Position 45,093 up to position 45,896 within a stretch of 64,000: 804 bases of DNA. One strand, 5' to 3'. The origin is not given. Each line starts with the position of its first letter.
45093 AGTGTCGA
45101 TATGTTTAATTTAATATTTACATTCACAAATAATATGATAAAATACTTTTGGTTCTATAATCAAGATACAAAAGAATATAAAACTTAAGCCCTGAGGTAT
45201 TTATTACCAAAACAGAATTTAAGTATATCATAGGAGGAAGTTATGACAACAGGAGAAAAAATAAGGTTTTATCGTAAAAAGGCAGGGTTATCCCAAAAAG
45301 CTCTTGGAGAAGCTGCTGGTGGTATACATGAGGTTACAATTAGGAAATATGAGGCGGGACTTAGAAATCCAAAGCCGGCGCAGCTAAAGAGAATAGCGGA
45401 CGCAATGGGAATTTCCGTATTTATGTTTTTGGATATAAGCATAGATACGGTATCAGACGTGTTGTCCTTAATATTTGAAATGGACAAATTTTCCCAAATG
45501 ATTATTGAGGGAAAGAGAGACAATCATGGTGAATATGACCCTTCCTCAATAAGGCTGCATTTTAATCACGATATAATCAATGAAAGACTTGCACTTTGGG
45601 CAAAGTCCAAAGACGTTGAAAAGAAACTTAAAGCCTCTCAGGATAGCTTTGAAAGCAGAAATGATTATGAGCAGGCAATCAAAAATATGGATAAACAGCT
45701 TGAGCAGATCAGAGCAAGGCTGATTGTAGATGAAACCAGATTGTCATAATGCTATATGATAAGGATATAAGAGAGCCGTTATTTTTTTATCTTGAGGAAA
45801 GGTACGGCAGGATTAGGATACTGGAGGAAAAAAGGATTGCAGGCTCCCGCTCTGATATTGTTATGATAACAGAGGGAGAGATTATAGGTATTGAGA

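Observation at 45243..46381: Translationally coupled XRE-HTH plus sce7726-like PD-(D/E)xK-fold gene pair: candidate uncharacterised conflict module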

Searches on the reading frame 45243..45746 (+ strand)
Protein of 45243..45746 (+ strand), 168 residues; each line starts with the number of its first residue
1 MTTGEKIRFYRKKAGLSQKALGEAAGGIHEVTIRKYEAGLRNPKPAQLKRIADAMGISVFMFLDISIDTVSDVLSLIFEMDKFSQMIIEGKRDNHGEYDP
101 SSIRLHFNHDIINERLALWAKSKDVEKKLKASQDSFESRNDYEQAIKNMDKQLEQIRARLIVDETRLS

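Call 3: search_protein_families(library=pfam, proteins=[window:45243-45746:+], max_evalue=0.1)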
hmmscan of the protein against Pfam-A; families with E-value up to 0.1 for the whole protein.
window:45243-45746:+ (168 aa): 3 families
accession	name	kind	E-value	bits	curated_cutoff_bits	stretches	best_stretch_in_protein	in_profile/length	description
PF01381.28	HTH_3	-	1.4e-13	51.1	23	1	7-59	1-52/55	Helix-turn-helix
PF13560.12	HTH_31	-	2e-09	38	27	1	4-57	3-56/64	Helix-turn-helix domain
PF12844.13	HTH_19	-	4.6e-05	23.7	30.2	1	4-58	1-54/64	Helix-turn-helix domain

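Call 4: search_protein_families(library=ncbifam, proteins=[window:45243-45746:+], max_evalue=0.1)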
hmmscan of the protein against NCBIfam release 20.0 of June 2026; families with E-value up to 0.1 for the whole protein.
window:45243-45746:+ (168 aa): 11 families
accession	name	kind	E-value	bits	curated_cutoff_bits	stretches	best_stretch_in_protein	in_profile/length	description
NF041951.1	phage_RstR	subfamily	4.5e-13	49.4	80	1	1-78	1-78/108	RstR family transcriptional repressor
TIGR03830.1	CxxCG_CxxCG_HTH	subfamily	9e-07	28.7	61.8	1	3-46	66-108/127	type II TA system antitoxin MqsA family protein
TIGR03070.1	couple_hipB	subfamily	3.2e-06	27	71.65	1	4-57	4-56/58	type II toxin-antitoxin system Y4mF family antitoxin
NF007257.0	PRK09706.1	subfamily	7.1e-06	25.9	101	1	2-58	5-60/135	transcriptional repressor DicA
NF006015.0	PRK08154.1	subfamily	0.00013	21.3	204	1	3-80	31-107/314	anaerobic benzoate catabolism transcriptional regulator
NF047948.1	male_kill_WMK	equivalog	0.0002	20.9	300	1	4-60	7-62/300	WO male-killing family protein Wmk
TIGR00270.2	TIGR00270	equivalog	0.00042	20.2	110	1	5-59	78-131/159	multiprotein bridging factor aMBF1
NF046032.1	TransRegSlrRBacil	equivalog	0.005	16.9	250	1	4-64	3-63/149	HTH-type transcriptional regulator SlrR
NF007408.0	PRK09943.1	equivalog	0.0076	15.8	211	1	2-64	7-68/185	HTH-type transcriptional regulator PuuR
NF050110.1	TransRegBldD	equivalog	0.054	13.2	250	1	3-66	9-73/162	transcriptional regulator BldD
NF038139.1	Reg_Aceta_RamB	equivalog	0.06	12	700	1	3-142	3-147/465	acetate metabolism transcriptional regulator RamB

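Call 5: search_protein_families(library=padloc, proteins=[window:45243-45746:+], max_evalue=0.1)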
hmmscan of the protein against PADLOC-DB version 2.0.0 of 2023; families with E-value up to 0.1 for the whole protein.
window:45243-45746:+ (168 aa): 13 families
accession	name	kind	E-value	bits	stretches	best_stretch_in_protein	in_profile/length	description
PDLC03949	RmrA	-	2.7e-07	27.8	1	1-71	1-70/363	-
PDLC02926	HTH_VI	-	1.6e-06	26.3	1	4-69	3-69/92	-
PDLC04142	capH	-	2.5e-06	26.5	1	1-61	5-64/103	capH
PDLC03665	Control_protein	-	5.2e-06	24.6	1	4-65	10-71/77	control protein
PDLC03952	RmrA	-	1.9e-05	21.7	1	6-72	26-91/395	-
PDLC03946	RmrA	-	2.2e-05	21.4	1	4-69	4-68/357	-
PDLC03951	RmrA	-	2.9e-05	21.2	1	4-65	10-70/400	-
PDLC03953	RmrA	-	6e-05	20.4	1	3-74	6-76/373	-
PDLC03667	Control_protein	-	6.5e-05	21.2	1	10-88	9-89/101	control protein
PDLC03948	RmrA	-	0.00011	19.3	1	4-66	10-71/397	-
PDLC03954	RmrA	-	0.00016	18.7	1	3-64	11-71/380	-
PDLC03947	RmrA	-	0.0015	15.4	1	3-63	12-71/383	-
PDLC03671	Control_protein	-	0.013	13.7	1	5-61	17-72/84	control protein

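Call 6: search_protein_families(library=phrogs, proteins=[window:45243-45746:+], max_evalue=0.01)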
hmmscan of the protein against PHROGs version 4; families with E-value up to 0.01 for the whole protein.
window:45243-45746:+ (168 aa): 14 families
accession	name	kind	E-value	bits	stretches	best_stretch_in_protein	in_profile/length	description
phrog_8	-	transcription regulation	2.7e-12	47.8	1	1-123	75-166/346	transcriptional regulator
phrog_3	-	transcription regulation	6.8e-12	46.9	1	1-130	87-225/430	transcriptional repressor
phrog_4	-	transcription regulation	5e-10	39.9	1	1-59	135-188/400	transcriptional repressor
phrog_5823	-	transcription regulation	1e-09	39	1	1-58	5-62/404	transcriptional regulator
phrog_2439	-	transcription regulation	1.9e-08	34.6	1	2-65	7-69/367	transcriptional regulator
phrog_1373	-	transcription regulation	2.6e-07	31.8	1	4-59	65-119/166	transcriptional regulator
phrog_2967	-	transcription regulation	5.5e-07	30.4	1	3-95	11-105/225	transcriptional regulator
phrog_2328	-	transcription regulation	3.3e-06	27.9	1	4-58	17-70/128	transcriptional repressor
phrog_7241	-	transcription regulation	3.6e-05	24.8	1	5-58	64-116/122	transcriptional regulator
phrog_5119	-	unknown function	0.00039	21.2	1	3-48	54-99/152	-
phrog_2104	-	unknown function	0.00082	20.5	1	5-51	42-87/103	-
phrog_147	-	transcription regulation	0.0033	18.8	1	1-52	3-54/100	transcriptional regulator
phrog_3037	-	transcription regulation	0.0062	17.4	0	4-59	28-71/189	transcriptional repressor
phrog_4779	-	transcription regulation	0.0073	17.8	0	1-39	1-38/98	transcriptional regulator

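Call 13: find_homologous_proteins(query=window:45243-45746:+)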
Query window:45243-45746:+ (168 aa): 256 proteins with E <= 0.001 among 289 candidates; the best 120 are listed.
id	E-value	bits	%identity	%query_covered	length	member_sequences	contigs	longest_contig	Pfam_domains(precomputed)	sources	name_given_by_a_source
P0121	2.6e-97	341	93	100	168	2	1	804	PF01381.29,PF13560.13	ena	-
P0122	4.3e-86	304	86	99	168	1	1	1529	PF12844.14,PF01381.29,PF13560.13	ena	-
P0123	4.9e-86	304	86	99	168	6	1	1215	PF12844.14,PF01381.29,PF13560.13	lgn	-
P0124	8.2e-86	303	84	99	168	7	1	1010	PF12844.14,PF01381.29,PF13560.13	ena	-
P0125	8.4e-83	294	81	99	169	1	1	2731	PF12844.14,PF01381.29,PF13560.13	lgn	-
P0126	1.5e-82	293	81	99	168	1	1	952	PF01381.29,PF13560.13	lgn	-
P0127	1.8e-82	293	80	100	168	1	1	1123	PF12844.14,PF01381.29,PF13560.13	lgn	-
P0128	9.1e-76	271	74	99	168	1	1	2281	PF12844.14,PF01381.29,PF13560.13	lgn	-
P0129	1.1e-56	209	60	99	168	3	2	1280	PF12844.14,PF01381.29,PF13560.13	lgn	-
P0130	7.4e-56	206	59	99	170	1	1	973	PF12844.14,PF01381.29,PF13560.13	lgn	-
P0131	4.5e-55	204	56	99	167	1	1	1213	PF12844.14,PF01381.29,PF13560.13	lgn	-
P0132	8.7e-49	183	54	96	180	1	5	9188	PF12844.14,PF01381.29,PF13560.13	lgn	-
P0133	3.3e-48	181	53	96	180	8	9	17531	PF12844.14,PF01381.29,PF13560.13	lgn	-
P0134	4.7e-48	181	54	96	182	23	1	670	PF12844.14,PF01381.29,PF13560.13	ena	-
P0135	6.3e-48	180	53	96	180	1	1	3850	PF12844.14,PF01381.29,PF13560.13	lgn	-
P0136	6.5e-48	180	52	96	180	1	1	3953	PF12844.14,PF01381.29,PF13560.13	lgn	-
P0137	6.6e-48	180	52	96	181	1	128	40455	PF12844.14,PF01381.29,PF13560.13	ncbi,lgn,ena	-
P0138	7.0e-48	180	53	96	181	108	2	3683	PF12844.14,PF01381.29,PF13560.13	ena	-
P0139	1.3e-47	180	51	97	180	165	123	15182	PF12844.14,PF01381.29,PF13560.13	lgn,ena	-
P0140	1.5e-47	179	53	96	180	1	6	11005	PF12844.14,PF01381.29,PF13560.13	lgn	-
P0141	1.5e-47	179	55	96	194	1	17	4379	PF12844.14,PF01381.29,PF13560.13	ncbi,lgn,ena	-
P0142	1.8e-47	179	52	96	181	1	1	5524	PF12844.14,PF01381.29,PF13560.13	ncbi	-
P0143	2.1e-47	179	52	97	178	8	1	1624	PF12844.14,PF01381.29,PF13560.13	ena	-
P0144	3.5e-47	178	54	97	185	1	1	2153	PF12844.14,PF01381.29,PF13560.13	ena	-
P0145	3.5e-47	178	52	96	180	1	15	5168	PF12844.14,PF01381.29,PF13560.13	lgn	-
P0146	3.8e-47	178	52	96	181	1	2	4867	PF12844.14,PF01381.29,PF13560.13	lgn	-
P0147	4.6e-47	178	52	96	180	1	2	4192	PF12844.14,PF01381.29,PF13560.13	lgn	-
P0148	4.6e-47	178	52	96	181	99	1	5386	PF12844.14,PF01381.29,PF13560.13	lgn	-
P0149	4.6e-47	178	53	96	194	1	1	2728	PF12844.14,PF01381.29,PF13560.13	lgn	-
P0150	4.7e-47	178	52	96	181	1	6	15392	PF12844.14,PF01381.29,PF13560.13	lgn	-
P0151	6.2e-47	177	53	97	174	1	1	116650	PF12844.14,PF01381.29,PF13560.13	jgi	-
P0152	6.2e-47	177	52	96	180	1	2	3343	PF12844.14,PF01381.29,PF13560.13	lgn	-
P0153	6.6e-47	177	52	96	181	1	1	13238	PF12844.14,PF01381.29,PF13560.13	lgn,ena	-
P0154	7.6e-47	177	52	97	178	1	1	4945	PF12844.14,PF01381.29,PF13560.13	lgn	-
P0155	7.8e-47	177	53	96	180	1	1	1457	PF12844.14,PF01381.29,PF13560.13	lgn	-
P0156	8.1e-47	177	52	97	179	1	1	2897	PF12844.14,PF01381.29,PF13560.13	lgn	-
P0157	8.6e-47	177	52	97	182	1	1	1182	PF12844.14,PF01381.29,PF13560.13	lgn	-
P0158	8.6e-47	177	52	96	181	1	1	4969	PF12844.14,PF01381.29,PF13560.13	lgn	-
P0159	1.1e-46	176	53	96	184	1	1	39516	PF12844.14,PF01381.29,PF13560.13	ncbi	-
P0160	1.3e-46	176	53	96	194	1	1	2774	PF12844.14,PF01381.29,PF13560.13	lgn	-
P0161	1.5e-46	176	53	96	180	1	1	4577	PF12844.14,PF01381.29,PF13560.13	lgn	-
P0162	1.5e-46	176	50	97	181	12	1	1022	PF12844.14,PF01381.29,PF13560.13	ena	-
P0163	1.6e-46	176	50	97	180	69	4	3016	PF12844.14,PF01381.29,PF13560.13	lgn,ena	-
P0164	1.7e-46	176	52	96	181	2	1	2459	PF12844.14,PF01381.29,PF13560.13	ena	-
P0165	1.7e-46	176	51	97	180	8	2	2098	PF12844.14,PF01381.29,PF13560.13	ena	-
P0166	2.0e-46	176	53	97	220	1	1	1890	PF12844.14,PF01381.29,PF13560.13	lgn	-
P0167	2.0e-46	176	52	96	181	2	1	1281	PF12844.14,PF01381.29,PF13560.13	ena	-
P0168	2.2e-46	175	52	96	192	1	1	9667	PF12844.14,PF01381.29,PF13560.13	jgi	-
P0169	2.2e-46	175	52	96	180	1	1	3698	PF12844.14,PF01381.29,PF13560.13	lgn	-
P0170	2.3e-46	175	52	96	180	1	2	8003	PF12844.14,PF01381.29,PF13560.13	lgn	-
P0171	2.3e-46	175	52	96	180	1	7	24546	PF12844.14,PF01381.29,PF13560.13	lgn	-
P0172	2.7e-46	175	52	97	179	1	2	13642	PF12844.14,PF01381.29,PF13560.13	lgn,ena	-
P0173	2.9e-46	175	50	97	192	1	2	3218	PF12844.14,PF01381.29,PF13560.13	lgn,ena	-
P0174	3.2e-46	175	52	97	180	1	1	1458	PF12844.14,PF01381.29,PF13560.13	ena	-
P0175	3.3e-46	175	50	100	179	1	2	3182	PF12844.14,PF01381.29,PF13560.13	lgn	-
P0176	3.8e-46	175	52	100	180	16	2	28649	PF12844.14,PF01381.29,PF13560.13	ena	-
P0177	4.2e-46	175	52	97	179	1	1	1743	PF12844.14,PF01381.29,PF13560.13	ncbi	-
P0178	4.2e-46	175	52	96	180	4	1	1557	PF12844.14,PF01381.29,PF13560.13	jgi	jgi:transcriptional regulator with XRE-family HTH domain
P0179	4.7e-46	174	52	97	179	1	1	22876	PF12844.14,PF01381.29,PF13560.13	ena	-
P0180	4.8e-46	174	52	96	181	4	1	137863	PF12844.14,PF01381.29,PF13560.13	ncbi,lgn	-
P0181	6.3e-46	174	51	100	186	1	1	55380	PF12844.14,PF01381.29,PF13560.13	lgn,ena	-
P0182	6.4e-46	174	52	97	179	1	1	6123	PF12844.14,PF01381.29,PF13560.13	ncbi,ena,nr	ncbi:MAG TPA: helix-turn-helix transcriptional regulator [Lachnospiraceae bacterium]|nr:helix-turn-h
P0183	1.2e-45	173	52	97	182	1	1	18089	PF12844.14,PF01381.29,PF13560.13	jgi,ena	-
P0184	1.5e-45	173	53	97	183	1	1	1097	PF12844.14,PF01381.29,PF13560.13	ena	-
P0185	1.6e-45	173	50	97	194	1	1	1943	PF12844.14,PF01381.29,PF13560.13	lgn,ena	-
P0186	1.9e-45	172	52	96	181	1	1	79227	PF12844.14,PF01381.29,PF13560.13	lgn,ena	-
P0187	2.0e-45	172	51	96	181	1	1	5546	PF12844.14,PF01381.29,PF13560.13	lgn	-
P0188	3.1e-45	172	51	96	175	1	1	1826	PF12844.14,PF01381.29,PF13560.13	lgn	-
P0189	3.3e-45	172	52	97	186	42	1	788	PF12844.14,PF01381.29,PF13560.13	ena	-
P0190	3.4e-45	172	50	99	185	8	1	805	PF12844.14,PF01381.29,PF13560.13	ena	-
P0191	3.7e-45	172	50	99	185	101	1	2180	PF12844.14,PF01381.29,PF13560.13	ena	-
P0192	4.4e-45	171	50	97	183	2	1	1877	PF12844.14,PF01381.29,PF13560.13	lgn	-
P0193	6.7e-45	171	54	91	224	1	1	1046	PF12844.14,PF01381.29,PF13560.13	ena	-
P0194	1.3e-44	170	51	97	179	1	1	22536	PF12844.14,PF01381.29,PF13560.13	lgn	-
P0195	1.4e-44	170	51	100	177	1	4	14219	PF12844.14,PF01381.29,PF13560.13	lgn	-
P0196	1.5e-44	170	50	96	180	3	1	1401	PF01381.29,PF13560.13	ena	-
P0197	1.7e-44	169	53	97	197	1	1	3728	PF12844.14,PF01381.29,PF13560.13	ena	-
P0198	4.2e-44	168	58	82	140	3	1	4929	PF12844.14,PF01381.29,PF13560.13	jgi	-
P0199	5.8e-44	168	51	97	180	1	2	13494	PF12844.14,PF01381.29,PF13560.13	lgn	-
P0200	8.4e-44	167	52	100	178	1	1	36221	PF12844.14,PF01381.29,PF13560.13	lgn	-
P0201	1.6e-42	163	51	96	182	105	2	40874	PF12844.14,PF01381.29,PF13560.13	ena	-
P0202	2.1e-42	163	52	96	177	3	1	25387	PF12844.14,PF01381.29,PF13560.13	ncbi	-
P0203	5.2e-42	161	51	96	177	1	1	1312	PF12844.14,PF01381.29,PF13560.13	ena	-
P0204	5.7e-42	161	54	89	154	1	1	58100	PF12844.14,PF01381.29,PF13560.13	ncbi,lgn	-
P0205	9.6e-42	160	49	100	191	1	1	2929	PF12844.14,PF01381.29,PF13560.13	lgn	-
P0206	1.2e-41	160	50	88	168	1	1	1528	PF01381.29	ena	-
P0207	1.2e-41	160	50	88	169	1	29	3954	PF01381.29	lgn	-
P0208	1.8e-41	160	47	96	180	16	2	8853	PF12844.14,PF01381.29,PF13560.13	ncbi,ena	-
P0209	4.8e-41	158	47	99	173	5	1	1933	PF12844.14,PF01381.29,PF13560.13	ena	-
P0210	4.9e-41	158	52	88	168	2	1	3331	PF01381.29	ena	-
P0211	8.4e-41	157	50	88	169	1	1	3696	PF01381.29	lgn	-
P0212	8.7e-40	154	50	96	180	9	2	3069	PF12844.14,PF01381.29,PF13560.13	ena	-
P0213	1.1e-39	154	50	96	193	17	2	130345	PF12844.14,PF01381.29,PF13560.13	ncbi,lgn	-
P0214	2.2e-39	153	42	97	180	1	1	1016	PF12844.14,PF01381.29,PF13560.13,PF13443.13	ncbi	-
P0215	2.4e-39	153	44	97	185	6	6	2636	PF12844.14,PF01381.29,PF13560.13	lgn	-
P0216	5.3e-39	152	50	96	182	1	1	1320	PF12844.14,PF01381.29,PF13560.13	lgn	-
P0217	6.0e-39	151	44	97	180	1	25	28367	PF12844.14,PF01381.29,PF13560.13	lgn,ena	-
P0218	6.5e-39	151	44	97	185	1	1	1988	PF12844.14,PF01381.29,PF13560.13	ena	-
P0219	6.6e-39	151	44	97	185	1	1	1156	PF12844.14,PF01381.29,PF13560.13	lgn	-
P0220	8.6e-39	151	44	97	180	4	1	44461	PF12844.14,PF01381.29,PF13560.13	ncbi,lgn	-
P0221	1.3e-38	150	48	96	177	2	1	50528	PF12844.14,PF01381.29,PF13560.13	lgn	-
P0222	2.2e-38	150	49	96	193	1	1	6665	PF12844.14,PF01381.29,PF13560.13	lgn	-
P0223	3.0e-38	149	42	97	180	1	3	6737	PF12844.14,PF01381.29,PF13560.13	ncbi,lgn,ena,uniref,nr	ncbi:MAG: hypothetical protein RHS_5032 [Robinsoniella sp. RHS]|uniref:helix-turn-helix domain-conta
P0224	3.0e-38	149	50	96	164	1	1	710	PF12844.14,PF01381.29,PF13560.13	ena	-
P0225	4.5e-38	149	44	97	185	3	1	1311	PF12844.14,PF01381.29,PF13560.13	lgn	-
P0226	7.5e-38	148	48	96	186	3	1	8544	PF12844.14,PF01381.29,PF13560.13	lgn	-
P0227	1.6e-37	147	42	97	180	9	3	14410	PF01381.29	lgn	-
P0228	1.8e-37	147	42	97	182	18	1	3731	PF12844.14,PF01381.29,PF13560.13,PF13443.13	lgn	-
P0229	1.9e-37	146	42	97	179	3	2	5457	PF12844.14,PF01381.29,PF13560.13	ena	-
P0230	4.9e-37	145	42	97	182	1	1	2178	PF12844.14,PF01381.29,PF13560.13,PF13443.13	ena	-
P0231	5.2e-37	145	42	97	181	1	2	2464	PF12844.14,PF01381.29,PF13560.13,PF13443.13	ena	-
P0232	7.1e-37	145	41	99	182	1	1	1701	PF12844.14,PF01381.29,PF13560.13,PF13443.13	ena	-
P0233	9.6e-37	144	42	97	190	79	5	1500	PF12844.14,PF01381.29,PF13560.13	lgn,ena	-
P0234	1.1e-36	144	47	96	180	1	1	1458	PF12844.14,PF01381.29,PF13560.13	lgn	-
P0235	1.1e-36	144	43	97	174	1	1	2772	PF12844.14,PF01381.29,PF13560.13,PF13443.13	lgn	-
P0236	1.3e-36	144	44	97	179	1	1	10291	PF12844.14,PF01381.29,PF13560.13,PF13443.13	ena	-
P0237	1.5e-36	144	46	96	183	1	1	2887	PF12844.14,PF01381.29,PF13560.13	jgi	jgi:transcriptional regulator with XRE-family HTH domain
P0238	1.5e-36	144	44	97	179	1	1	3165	PF12844.14,PF01381.29,PF13560.13,PF13443.13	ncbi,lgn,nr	ncbi:MAG: helix-turn-helix domain-containing protein [Lachnospiraceae bacterium]|nr:helix-turn-helix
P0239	1.5e-36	144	41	97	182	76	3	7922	PF12844.14,PF01381.29,PF13560.13,PF13443.13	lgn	-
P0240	1.7e-36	143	44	97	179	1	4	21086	PF12844.14,PF01381.29,PF13560.13,PF13443.13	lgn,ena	-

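Call 22: find_encoding_contigs(protein=P0137, flank=5000, max_places=6)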
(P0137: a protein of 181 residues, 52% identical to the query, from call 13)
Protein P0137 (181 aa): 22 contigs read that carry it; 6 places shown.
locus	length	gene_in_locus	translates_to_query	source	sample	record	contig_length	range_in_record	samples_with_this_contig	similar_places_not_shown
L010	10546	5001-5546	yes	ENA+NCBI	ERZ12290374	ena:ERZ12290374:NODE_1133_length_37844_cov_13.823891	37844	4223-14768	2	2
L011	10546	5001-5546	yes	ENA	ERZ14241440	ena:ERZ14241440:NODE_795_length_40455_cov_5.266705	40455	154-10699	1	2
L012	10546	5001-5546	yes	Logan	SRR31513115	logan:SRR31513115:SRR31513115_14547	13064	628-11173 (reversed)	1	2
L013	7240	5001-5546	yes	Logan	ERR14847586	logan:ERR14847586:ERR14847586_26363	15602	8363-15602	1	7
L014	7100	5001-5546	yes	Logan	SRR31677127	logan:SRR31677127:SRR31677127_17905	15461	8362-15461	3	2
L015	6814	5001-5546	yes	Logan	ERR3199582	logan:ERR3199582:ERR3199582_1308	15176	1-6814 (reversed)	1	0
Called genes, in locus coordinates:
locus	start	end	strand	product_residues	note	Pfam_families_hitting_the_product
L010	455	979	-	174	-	-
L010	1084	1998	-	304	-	PF17989:ALP_N, PF21522:MreB-like_C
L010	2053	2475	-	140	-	PF21983:NikA-like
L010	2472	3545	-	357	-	PF14657:Arm-DNA-bind_4, PF14659:Phage_int_SAM_3, PF22022:Phage_int_M (weak), PF00589:Phage_integrase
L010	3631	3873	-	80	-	-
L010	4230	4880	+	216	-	-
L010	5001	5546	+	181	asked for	PF12844:HTH_19 (weak), PF13560:HTH_31, PF01381:HTH_3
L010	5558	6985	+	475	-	PF28123:DUF8370, PF28130:DUF8371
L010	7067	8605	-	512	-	PF00117:GATase, PF07722:Peptidase_C26, PF02540:NAD_synthase (faint), PF03054:tRNA_Me_trans (faint), PF00958:GMP_synt_C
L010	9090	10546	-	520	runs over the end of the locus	PF23952:LRR_EndoS (weak), PF12799:LRR_4 (faint), PF21910:GH85_C (faint), PF00041:fn3 (faint)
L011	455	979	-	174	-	-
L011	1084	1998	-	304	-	PF17989:ALP_N, PF21522:MreB-like_C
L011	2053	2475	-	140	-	PF21983:NikA-like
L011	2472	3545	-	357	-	PF14657:Arm-DNA-bind_4, PF14659:Phage_int_SAM_3, PF22022:Phage_int_M (weak), PF00589:Phage_integrase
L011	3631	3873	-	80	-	-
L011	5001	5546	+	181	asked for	PF12844:HTH_19 (weak), PF13560:HTH_31, PF01381:HTH_3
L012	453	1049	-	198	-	-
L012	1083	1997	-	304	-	PF17989:ALP_N, PF21522:MreB-like_C (weak)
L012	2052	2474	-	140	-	PF21983:NikA-like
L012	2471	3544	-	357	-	PF14657:Arm-DNA-bind_4, PF14659:Phage_int_SAM_3, PF22022:Phage_int_M (weak), PF00589:Phage_integrase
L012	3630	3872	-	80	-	-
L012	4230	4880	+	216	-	-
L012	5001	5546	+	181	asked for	PF12844:HTH_19 (weak), PF13560:HTH_31, PF01381:HTH_3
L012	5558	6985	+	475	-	PF28123:DUF8370, PF28130:DUF8371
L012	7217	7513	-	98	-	PF05016:ParE_toxin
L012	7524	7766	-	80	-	-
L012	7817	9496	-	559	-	-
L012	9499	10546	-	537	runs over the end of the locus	PF02310:B12-binding (faint)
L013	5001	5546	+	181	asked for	PF12844:HTH_19 (weak), PF13560:HTH_31, PF01381:HTH_3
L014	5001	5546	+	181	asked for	PF12844:HTH_19 (weak), PF13560:HTH_31, PF01381:HTH_3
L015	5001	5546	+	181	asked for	PF12844:HTH_19 (weak), PF13560:HTH_31, PF01381:HTH_3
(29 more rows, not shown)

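Call 30: predict_structure(alignment_id=A2)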
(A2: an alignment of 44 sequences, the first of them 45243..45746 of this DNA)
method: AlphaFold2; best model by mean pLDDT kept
length: 168 residues; sequences in the alignment: 44
mean_pLDDT: 86.9   pTM: 0.66
mean pLDDT of the five models: 86.9, 83.2, 81.5, 79.8, 74.8
residues with pLDDT >= 90: 88; 70-90: 68; 50-70: 9; < 50: 3
segments of 3 or more residues with pLDDT < 50: 166-168
pLDDT, mean of each block of 10 residues (from residue 1): 89 93 95 95 90 85 77 81 81 94 88 88 93 91 92 85 55
secondary structure, 60 per line:
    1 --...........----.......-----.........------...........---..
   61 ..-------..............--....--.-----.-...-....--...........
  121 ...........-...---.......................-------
elements in order: H3-13 H18-24 H30-38 H45-55 H59-62 H70-83 E86-89 E104-107 H110-131 H139-161

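Call 36: find_related_loci(query=A2, collection=viral_contigs, flank=5000)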
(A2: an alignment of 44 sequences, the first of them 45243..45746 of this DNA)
Query A2 (168 aa) in viral_contigs; peptide patterns used: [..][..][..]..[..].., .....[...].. (x = any residue, [..] = any of these).
88 stretches matched a pattern; 3 encode a relative of the query (tblastn E <= 1e-3); 3 distinct loci.
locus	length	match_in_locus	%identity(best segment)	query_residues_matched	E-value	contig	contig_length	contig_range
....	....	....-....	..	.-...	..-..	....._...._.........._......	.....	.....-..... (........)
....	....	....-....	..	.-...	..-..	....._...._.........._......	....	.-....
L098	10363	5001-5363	46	2-123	1e-31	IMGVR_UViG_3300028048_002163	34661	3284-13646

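Call 38: find_related_loci(query=A2, collection=metagenome_contigs, flank=5000)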
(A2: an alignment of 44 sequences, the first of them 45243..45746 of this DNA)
Query A2 (168 aa) in metagenome_contigs; peptide patterns used: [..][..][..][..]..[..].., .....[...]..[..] (x = any residue, [..] = any of these).
600 stretches matched a pattern (row limit reached: there are more); 507 encode a relative of the query (tblastn E <= 1e-3); the best 80 are kept; 80 distinct loci.
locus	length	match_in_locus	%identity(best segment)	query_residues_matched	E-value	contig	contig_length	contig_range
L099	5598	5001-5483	54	1-161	1e-53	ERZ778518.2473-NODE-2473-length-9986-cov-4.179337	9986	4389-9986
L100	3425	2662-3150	50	1-163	2e-53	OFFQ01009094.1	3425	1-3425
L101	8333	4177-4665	50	1-163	2e-53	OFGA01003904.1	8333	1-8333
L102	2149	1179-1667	50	1-163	5e-54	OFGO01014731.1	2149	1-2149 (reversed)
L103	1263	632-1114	52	1-161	7e-55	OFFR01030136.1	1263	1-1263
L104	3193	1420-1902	53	1-161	2e-51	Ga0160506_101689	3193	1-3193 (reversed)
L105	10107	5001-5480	47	1-161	4e-49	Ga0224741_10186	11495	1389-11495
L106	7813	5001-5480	47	1-161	2e-48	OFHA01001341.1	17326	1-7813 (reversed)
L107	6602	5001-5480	44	1-161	5e-47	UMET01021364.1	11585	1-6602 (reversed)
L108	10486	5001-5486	44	1-163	4e-47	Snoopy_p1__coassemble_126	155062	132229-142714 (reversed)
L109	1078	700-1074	60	1-125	3e-49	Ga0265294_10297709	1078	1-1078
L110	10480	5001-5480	50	1-161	2e-46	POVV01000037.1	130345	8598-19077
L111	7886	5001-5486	43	1-163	5e-46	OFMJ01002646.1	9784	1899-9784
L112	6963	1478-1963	44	1-163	4e-46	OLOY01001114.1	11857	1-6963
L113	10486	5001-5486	43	1-163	5e-46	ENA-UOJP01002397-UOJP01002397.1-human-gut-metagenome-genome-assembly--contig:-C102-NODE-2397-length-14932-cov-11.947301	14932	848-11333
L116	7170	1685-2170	43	1-163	5e-46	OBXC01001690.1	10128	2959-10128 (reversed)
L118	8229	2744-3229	44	1-163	4e-46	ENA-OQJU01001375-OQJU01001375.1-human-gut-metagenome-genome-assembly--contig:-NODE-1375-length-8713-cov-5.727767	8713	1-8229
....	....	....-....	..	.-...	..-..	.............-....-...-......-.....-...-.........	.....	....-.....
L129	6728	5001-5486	42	1-163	4e-45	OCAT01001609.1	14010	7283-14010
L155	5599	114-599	42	1-163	9e-44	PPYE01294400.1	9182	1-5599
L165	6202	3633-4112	47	1-161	5e-44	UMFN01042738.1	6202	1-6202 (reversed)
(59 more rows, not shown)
